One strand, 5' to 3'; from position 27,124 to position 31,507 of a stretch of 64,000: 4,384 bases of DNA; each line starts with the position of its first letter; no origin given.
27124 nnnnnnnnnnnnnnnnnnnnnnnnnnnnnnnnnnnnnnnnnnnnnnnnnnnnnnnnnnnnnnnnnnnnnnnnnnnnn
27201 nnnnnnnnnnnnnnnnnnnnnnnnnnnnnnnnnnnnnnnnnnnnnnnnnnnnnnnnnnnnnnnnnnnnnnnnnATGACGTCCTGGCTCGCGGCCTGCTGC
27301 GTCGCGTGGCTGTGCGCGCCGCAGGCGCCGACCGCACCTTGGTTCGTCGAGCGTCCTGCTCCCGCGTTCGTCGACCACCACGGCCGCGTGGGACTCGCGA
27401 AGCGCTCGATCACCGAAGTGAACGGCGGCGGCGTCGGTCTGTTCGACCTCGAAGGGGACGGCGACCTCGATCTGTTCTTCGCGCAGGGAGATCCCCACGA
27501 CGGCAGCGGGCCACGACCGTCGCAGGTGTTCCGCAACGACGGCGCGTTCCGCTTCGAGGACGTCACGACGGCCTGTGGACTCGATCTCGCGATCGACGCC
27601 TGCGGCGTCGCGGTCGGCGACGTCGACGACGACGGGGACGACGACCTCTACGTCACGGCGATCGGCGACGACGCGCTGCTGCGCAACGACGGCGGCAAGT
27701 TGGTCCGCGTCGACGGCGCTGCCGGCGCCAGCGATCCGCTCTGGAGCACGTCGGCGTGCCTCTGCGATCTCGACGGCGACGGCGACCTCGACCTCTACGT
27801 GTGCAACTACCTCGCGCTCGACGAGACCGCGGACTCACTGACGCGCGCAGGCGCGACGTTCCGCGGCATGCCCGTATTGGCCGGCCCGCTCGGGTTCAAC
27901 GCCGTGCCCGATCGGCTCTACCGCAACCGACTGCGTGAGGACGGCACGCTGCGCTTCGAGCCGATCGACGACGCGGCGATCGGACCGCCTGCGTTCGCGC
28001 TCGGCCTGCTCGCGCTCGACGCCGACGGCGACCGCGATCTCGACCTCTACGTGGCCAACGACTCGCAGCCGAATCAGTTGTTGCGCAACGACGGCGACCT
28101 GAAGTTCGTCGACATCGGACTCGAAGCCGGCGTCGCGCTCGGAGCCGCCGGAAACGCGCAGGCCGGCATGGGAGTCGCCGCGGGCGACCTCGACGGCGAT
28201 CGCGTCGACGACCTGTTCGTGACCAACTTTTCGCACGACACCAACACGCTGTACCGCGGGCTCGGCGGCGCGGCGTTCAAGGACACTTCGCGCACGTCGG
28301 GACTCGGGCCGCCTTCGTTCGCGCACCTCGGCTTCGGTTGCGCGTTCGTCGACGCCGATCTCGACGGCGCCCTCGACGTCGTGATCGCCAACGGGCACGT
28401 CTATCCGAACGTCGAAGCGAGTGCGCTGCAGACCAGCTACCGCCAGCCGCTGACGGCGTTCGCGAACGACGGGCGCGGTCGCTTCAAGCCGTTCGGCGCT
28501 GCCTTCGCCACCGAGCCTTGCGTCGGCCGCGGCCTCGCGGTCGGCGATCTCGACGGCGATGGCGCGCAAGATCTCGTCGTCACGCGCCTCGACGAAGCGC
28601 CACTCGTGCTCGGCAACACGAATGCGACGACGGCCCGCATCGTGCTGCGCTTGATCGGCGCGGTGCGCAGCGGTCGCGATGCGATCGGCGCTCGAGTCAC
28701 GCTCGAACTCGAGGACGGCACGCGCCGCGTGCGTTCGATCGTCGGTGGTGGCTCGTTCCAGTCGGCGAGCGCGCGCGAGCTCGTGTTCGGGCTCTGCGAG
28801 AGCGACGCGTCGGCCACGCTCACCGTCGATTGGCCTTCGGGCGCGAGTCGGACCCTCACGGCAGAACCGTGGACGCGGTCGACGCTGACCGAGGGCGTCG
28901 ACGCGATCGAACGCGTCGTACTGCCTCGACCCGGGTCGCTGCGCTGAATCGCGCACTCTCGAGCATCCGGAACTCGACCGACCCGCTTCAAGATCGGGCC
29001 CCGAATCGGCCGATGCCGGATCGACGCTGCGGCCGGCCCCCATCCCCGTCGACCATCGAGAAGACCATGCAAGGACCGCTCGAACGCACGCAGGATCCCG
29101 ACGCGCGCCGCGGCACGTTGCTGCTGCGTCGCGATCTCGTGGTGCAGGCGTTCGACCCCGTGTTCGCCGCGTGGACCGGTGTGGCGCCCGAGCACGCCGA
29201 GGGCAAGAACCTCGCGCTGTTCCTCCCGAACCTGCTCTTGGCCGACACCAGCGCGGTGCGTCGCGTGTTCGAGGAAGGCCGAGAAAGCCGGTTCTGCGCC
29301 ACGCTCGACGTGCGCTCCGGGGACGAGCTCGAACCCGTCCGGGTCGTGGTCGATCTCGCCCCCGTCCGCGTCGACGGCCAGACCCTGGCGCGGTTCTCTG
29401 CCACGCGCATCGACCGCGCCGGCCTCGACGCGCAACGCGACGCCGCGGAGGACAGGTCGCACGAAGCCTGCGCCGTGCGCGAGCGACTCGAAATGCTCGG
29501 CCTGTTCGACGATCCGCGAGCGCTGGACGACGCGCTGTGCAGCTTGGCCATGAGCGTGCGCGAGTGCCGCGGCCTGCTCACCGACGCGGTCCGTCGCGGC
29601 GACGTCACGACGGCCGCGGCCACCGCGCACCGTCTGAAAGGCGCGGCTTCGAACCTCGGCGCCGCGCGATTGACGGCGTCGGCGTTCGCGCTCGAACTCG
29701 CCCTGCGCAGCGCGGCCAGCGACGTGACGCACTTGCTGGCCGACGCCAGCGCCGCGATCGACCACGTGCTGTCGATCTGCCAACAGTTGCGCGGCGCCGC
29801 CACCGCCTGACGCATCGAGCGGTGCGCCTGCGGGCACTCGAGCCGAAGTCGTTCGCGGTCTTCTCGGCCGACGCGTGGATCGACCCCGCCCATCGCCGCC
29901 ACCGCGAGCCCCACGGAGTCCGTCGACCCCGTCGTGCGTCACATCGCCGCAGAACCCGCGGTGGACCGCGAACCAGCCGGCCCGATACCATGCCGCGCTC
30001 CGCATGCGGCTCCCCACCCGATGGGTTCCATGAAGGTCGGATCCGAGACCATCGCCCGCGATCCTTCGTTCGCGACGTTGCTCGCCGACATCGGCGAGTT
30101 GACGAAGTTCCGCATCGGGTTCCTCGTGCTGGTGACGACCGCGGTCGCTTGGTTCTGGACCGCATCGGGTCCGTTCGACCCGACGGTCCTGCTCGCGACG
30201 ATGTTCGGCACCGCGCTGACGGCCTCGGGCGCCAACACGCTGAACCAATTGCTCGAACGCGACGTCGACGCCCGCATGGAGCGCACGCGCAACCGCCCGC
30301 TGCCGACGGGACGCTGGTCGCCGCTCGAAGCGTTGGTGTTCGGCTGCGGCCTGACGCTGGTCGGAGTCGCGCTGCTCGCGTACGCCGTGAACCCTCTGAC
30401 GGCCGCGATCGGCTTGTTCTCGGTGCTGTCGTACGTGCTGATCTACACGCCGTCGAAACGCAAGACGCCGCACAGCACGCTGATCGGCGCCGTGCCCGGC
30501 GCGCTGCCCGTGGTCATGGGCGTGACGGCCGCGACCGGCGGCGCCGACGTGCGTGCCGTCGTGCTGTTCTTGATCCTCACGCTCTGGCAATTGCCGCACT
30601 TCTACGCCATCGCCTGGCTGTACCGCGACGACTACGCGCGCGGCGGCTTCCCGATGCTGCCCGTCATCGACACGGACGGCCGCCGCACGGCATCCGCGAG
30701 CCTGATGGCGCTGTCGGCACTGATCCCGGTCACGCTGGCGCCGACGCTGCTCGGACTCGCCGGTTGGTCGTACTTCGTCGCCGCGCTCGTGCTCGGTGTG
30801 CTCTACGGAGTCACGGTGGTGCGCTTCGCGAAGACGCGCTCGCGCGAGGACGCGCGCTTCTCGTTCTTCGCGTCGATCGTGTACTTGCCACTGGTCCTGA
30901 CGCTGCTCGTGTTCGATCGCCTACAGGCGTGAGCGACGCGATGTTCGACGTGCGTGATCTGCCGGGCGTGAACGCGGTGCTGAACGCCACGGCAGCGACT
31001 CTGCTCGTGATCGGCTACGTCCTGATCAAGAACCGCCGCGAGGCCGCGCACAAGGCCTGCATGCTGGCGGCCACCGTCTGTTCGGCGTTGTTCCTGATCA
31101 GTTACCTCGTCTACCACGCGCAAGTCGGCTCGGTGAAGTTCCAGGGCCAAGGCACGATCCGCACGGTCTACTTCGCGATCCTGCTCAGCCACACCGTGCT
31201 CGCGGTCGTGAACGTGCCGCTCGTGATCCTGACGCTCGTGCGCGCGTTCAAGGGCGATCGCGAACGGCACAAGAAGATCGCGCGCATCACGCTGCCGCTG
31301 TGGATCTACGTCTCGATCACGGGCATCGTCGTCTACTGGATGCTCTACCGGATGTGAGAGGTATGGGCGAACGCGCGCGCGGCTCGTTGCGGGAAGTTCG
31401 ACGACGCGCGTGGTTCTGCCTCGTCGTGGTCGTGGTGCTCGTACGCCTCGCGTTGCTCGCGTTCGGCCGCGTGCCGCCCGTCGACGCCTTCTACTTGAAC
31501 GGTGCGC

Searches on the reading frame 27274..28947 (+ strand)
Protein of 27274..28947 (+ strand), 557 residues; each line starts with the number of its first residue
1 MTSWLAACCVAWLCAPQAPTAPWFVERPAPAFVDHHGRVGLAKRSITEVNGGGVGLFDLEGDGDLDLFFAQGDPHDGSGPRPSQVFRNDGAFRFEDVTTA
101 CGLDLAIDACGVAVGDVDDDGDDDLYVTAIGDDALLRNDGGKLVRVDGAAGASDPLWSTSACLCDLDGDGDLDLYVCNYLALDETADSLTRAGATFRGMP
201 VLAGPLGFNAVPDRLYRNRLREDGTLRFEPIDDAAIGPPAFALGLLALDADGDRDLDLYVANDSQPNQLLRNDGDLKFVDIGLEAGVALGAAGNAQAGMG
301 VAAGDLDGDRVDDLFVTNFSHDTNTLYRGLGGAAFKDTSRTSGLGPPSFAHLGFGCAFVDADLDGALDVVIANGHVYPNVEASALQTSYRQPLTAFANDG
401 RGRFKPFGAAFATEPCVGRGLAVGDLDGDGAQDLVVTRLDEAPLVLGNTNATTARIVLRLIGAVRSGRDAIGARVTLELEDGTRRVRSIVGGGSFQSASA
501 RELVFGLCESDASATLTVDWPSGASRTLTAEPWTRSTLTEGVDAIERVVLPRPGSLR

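Call 51: search_protein_families(library=pfam, proteins=[window:27274-28947:+], max_evalue=0.00001)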
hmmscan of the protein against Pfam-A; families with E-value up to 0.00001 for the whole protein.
window:27274-28947:+ (557 aa): 3 families
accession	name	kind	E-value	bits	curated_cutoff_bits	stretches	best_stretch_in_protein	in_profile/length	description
PF13517.12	FG-GAP_3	-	2.3e-35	121.4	26.9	4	249-316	1-61/61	FG-GAP-like repeat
PF07593.17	UnbV_ASPIC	-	1.1e-13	51.3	23.4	1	470-530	1-60/68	ASPIC and UnbV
PF01839.29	FG-GAP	-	7.8e-10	38.9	22.1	0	418-437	2-21/37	FG-GAP repeat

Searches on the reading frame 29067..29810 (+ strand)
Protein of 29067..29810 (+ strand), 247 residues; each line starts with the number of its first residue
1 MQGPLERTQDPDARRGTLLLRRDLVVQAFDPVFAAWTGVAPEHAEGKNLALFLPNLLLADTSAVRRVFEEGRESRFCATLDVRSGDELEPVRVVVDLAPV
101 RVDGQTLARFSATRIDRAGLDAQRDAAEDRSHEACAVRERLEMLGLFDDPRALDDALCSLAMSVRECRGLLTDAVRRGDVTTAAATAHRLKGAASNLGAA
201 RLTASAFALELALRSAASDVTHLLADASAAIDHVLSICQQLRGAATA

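Call 51: search_protein_families(library=pfam, proteins=[window:29067-29810:+], max_evalue=0.00001)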
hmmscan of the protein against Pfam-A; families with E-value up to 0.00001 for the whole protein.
window:29067-29810:+ (247 aa): 1 family
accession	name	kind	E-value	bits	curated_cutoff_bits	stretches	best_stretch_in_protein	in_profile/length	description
PF01627.28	Hpt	-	2.7e-09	37.6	24.6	1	162-236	8-76/84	Hpt domain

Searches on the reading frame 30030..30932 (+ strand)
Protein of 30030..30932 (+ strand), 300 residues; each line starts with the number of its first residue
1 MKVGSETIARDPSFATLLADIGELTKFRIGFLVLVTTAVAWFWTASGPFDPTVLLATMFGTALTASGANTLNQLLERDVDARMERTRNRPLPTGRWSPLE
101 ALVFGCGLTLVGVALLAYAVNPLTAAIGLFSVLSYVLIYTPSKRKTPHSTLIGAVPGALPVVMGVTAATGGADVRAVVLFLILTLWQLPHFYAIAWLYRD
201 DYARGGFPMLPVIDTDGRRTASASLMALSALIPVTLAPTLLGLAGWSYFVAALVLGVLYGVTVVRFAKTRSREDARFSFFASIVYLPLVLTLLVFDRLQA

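Call 51: search_protein_families(library=pfam, proteins=[window:30030-30932:+], max_evalue=0.00001)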
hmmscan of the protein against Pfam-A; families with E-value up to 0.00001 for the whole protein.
window:30030-30932:+ (300 aa): 1 family
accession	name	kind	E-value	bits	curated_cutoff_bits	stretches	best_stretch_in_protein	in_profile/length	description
PF01040.23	UbiA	-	2.9e-61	207.4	34.2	1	33-282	1-248/250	UbiA prenyltransferase family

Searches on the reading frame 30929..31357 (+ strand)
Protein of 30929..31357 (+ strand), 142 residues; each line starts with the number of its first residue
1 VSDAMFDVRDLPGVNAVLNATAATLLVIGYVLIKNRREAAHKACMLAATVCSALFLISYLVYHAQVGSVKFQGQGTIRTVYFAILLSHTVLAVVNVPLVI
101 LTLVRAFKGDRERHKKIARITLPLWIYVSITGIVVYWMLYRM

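Call 51: search_protein_families(library=pfam, proteins=[window:30929-31357:+], max_evalue=0.00001)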
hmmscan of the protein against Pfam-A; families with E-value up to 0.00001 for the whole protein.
window:30929-31357:+ (142 aa): 1 family
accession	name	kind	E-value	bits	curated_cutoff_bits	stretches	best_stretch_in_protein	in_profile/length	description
PF04238.17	DUF420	-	1.7e-44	151.7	30.5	1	11-139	1-130/130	Protein of unknown function (DUF420)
